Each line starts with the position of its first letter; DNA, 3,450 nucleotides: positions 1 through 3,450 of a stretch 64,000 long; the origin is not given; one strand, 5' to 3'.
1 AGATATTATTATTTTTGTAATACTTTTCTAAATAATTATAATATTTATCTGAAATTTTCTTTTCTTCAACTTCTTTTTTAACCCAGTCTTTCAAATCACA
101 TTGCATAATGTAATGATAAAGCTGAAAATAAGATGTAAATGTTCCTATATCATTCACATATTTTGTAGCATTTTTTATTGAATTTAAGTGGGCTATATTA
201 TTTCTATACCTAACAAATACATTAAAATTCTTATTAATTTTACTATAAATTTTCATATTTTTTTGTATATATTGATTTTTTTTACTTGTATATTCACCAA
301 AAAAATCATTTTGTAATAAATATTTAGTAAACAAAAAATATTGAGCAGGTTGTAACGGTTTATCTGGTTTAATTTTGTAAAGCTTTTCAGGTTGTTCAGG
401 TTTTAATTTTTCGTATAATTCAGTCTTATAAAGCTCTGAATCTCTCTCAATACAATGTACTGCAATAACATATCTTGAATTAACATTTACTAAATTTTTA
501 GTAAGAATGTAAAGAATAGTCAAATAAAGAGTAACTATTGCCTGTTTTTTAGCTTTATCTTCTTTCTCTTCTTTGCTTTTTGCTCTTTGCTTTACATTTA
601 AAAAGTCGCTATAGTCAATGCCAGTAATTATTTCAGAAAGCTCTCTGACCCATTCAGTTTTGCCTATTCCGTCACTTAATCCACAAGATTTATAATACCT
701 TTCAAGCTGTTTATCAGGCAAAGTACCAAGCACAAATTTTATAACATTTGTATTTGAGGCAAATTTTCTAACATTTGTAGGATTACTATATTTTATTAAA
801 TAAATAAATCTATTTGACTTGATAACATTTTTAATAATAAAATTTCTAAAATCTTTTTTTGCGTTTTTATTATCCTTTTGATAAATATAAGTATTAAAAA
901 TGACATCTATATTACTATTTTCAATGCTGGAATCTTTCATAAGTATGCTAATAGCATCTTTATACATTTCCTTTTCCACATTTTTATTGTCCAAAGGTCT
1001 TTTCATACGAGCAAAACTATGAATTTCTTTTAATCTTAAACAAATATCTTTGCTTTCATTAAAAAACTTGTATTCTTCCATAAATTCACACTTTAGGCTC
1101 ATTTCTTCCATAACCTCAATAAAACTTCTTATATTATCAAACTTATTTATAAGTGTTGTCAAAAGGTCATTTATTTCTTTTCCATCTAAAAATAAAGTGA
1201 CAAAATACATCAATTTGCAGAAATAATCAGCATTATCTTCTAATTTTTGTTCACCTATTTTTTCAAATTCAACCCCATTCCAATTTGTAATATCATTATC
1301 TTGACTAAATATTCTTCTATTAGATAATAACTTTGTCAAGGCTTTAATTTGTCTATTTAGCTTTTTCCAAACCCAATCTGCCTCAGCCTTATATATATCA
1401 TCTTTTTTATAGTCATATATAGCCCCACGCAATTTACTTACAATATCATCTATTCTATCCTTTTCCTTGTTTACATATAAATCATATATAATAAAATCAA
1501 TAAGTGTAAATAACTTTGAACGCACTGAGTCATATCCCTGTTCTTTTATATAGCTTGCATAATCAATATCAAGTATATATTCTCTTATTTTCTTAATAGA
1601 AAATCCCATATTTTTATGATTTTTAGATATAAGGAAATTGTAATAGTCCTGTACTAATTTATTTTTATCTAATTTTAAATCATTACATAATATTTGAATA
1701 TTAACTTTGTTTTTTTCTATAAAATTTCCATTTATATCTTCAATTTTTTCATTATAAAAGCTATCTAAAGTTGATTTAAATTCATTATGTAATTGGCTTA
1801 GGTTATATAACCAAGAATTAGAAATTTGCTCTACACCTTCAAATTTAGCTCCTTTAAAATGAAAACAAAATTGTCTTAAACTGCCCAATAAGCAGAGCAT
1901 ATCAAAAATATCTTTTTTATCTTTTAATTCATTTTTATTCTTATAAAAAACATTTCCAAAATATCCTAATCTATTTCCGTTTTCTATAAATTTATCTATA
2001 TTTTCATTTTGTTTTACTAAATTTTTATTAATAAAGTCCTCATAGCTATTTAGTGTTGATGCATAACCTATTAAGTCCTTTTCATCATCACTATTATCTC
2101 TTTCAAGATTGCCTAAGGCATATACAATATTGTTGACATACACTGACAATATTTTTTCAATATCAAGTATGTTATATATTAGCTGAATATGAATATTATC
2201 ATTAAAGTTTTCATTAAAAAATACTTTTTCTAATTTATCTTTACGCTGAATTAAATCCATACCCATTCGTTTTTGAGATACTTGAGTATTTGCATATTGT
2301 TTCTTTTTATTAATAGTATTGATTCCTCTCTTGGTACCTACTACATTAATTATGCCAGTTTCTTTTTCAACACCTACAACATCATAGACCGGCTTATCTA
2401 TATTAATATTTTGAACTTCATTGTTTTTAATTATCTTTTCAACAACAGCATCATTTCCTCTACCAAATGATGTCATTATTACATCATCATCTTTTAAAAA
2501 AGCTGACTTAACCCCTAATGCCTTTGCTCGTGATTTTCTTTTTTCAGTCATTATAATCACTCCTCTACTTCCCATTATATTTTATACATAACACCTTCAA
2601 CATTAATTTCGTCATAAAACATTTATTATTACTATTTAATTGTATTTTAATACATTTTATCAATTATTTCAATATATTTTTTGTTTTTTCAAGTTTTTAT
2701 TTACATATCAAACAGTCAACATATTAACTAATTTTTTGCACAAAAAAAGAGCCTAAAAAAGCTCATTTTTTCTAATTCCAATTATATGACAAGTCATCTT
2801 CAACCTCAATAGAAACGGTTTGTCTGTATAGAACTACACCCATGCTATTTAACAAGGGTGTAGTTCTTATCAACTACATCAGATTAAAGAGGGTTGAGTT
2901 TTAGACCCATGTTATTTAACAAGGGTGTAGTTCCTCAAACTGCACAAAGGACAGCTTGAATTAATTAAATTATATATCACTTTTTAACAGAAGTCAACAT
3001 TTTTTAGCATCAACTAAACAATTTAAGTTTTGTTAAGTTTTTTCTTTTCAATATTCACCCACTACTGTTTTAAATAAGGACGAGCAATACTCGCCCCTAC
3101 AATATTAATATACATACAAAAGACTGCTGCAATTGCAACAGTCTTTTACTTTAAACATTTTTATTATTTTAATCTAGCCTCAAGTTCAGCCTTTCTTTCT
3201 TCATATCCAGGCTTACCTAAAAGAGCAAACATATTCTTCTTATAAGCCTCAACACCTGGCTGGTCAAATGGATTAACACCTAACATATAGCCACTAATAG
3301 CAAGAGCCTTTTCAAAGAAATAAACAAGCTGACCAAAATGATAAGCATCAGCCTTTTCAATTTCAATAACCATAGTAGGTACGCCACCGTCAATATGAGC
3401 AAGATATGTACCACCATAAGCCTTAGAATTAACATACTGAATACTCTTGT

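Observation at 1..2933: A new Cas13d ortholog with a one-spacer mini array, missed by the ORF track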

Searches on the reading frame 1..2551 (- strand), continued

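Call 38: search_protein_families(library=padloc, alignment_id=A2, max_evalue=0.001)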
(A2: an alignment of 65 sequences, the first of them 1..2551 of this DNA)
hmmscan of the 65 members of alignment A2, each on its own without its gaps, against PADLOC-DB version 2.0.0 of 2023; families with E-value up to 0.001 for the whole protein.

A. member 1, window:1-2551:- (850 aa): 6 families
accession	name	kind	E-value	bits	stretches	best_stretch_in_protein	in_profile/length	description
PDLC01237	Cas13d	-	7.2e-243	806.7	1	2-845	2-794/836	CAS-VI-D; effector__SPE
PDLC01675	Cas13d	-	1.6e-237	789.1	1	3-845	1-783/827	Cas13d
PDLC02155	Cas13d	-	4.8e-226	751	1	2-845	2-778/817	-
PDLC01686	Cas13d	-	9.1e-71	236.9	1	101-328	1-226/226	Cas13d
PDLC01685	Cas13d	-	2.9e-45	153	1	633-846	10-196/226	Cas13d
PDLC01467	Cas13a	-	8e-18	63.1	1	670-825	4-138/139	CAS-VI-A; effector__SPE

B. families by the number of members that match (of 65 scanned): 166 families (the first 25 are shown)
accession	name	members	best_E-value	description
PDLC03859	LmuB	2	6.5e-06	-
PDLC05014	PDC-S41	1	1.8e-284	-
PDLC01237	Cas13d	1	7.2e-243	CAS-VI-D; effector__SPE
PDLC01675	Cas13d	1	1.6e-237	Cas13d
PDLC02155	Cas13d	1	4.8e-226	-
PDLC02420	Aga_SIR2-PNTD1-PNTD2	1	6.9e-177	Class I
PDLC04851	PDC-S05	1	6.5e-155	-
PDLC04868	PDC-S05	1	2.4e-149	-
PDLC04871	PDC-S05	1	3.6e-133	-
PDLC04853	PDC-S05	1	1.1e-130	-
PDLC03225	MTase_II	1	1.5e-128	Type II methyltransferase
PDLC04852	PDC-S05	1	4.5e-122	-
PDLC02205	MzaC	1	1.7e-117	-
PDLC04843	PDC-S05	1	3e-107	-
PDLC02384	pAgo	1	1.2e-106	-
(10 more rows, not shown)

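Call 60: find_encoding_contigs(protein=P0003, flank=6000, max_places=2)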
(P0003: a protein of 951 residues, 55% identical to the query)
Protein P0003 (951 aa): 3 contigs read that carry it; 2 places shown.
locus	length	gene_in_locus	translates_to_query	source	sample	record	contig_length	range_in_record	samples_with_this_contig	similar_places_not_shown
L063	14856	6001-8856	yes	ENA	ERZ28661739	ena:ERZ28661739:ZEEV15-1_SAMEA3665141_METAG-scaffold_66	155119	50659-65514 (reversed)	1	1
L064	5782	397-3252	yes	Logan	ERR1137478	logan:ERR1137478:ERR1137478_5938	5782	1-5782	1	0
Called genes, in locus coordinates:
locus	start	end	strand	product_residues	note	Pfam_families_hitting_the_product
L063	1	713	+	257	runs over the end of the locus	PF02463:SMC_N, PF00005:ABC_tran, PF09818:ABC_ATPase (faint), PF13304:AAA_21 (faint)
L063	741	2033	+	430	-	PF00989:PAS, PF13426:PAS_9 (faint), PF00158:Sigma54_activat, PF14532:Sigma54_activ_2, PF25601:AAA_lid_14, PF18024:HTH_50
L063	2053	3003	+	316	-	PF00491:Arginase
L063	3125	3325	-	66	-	PF07927:HicA_toxin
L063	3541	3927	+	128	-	PF15970:HicB-like_2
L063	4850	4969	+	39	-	-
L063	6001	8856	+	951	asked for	-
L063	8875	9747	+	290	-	PF01867:Cas_Cas1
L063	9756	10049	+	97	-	PF09827:CRISPR_Cas2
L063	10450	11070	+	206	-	PF01522:Polysacc_deac_1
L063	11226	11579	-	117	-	-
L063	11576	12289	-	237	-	PF02463:SMC_N, PF00005:ABC_tran, PF13175:AAA_15 (faint), PF13304:AAA_21 (weak)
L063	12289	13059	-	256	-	PF02361:CbiQ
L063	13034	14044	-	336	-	PF01891:CbiM, PF13190:PDGLE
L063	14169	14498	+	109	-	PF02583:Trns_repr_metal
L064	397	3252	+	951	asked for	-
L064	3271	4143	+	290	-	PF01867:Cas_Cas1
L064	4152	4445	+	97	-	PF09827:CRISPR_Cas2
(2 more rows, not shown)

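Call 61: find_encoding_contigs(protein=P0004, flank=6000, max_places=2)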
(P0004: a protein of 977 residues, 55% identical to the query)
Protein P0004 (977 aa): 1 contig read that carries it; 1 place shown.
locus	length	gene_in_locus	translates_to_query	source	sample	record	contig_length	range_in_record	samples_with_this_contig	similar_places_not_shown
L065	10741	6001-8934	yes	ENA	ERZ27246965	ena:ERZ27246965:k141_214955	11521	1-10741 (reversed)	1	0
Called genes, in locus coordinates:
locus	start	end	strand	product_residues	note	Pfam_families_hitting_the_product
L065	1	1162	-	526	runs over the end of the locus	PF00239:Resolvase, PF07508:Recombinase, PF13408:Zn_ribbon_recom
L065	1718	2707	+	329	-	PF01073:3Beta_HSD, PF01370:Epimerase, PF02719:Polysacc_synt_2, PF04321:RmlD_sub_bind, PF05368:NmrA, PF07993:NAD_binding_4 (faint), PF13460:NAD_binding_10, PF16363:GDP_Man_Dehyd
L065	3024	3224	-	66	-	PF07927:HicA_toxin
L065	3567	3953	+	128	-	PF15970:HicB-like_2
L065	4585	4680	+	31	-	-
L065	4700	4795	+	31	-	-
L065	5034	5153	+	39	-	-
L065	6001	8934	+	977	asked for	-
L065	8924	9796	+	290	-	PF01867:Cas_Cas1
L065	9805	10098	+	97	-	PF09827:CRISPR_Cas2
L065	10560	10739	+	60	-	?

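Call 62: find_encoding_contigs(protein=P0006, flank=6000, max_places=2)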
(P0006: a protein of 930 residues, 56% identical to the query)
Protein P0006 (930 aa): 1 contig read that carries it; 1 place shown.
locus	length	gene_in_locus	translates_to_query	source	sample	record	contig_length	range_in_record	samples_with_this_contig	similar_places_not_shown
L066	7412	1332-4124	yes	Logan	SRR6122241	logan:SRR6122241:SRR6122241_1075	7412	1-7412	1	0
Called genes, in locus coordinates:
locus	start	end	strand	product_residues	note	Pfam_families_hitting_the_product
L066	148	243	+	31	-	-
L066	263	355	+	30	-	-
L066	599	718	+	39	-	-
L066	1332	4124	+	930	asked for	-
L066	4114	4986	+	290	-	PF01867:Cas_Cas1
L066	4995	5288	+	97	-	PF09827:CRISPR_Cas2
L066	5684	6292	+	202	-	PF01522:Polysacc_deac_1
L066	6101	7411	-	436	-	?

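Call 88: find_encoding_contigs(protein=P0042, flank=4000, max_places=1)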
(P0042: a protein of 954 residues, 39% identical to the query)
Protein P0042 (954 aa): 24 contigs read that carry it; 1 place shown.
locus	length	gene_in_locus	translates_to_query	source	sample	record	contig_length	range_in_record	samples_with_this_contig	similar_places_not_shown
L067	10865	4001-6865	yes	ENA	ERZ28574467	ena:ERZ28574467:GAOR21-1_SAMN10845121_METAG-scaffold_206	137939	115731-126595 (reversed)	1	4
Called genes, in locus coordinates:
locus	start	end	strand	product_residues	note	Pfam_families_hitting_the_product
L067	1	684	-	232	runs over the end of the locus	PF09551:Spore_II_R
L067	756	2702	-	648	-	PF00795:CN_hydrolase, PF02540:NAD_synthase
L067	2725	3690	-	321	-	PF00561:Abhydrolase_1, PF12146:Hydrolase_4, PF12697:Abhydrolase_6 (weak)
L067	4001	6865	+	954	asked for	-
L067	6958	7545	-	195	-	-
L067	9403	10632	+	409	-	PF01139:RtcB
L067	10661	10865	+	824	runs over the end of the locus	-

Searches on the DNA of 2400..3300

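Call 23: search_rna_families(source=window, start=2400, end=3300, threshold=evalue, max_evalue=1)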
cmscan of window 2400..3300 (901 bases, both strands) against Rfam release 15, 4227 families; matches with E-value up to 1: 5.
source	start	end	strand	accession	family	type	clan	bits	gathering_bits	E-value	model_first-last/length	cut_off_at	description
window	3108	3248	-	RF01606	plasmodium_snoR31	Gene; snRNA; snoRNA; HACA-box;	-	29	60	0.11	1-145/145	no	small nucleolar RNA snoR31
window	2742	2860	-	RF01770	rimP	Cis-reg; leader;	-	26.6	47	0.058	1-102/102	no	Gammaprotebacteria rimP leader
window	3119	3209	-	RF01420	snoR113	Gene; snRNA; snoRNA; CD-box;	-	25.7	47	0.0048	1-103/103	no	Small nucleolar RNA snoR113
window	2830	2899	-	RF01436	S_pombe_snR33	Gene; snRNA; snoRNA; HACA-box;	CL00027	24.3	80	0.18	1-145/145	no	small nucleolar RNA snR33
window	2742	2870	+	RF02397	sau-5971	Gene; sRNA;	-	21.3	90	0.37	1-96/96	no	Staphylococcus sRNA sau-5971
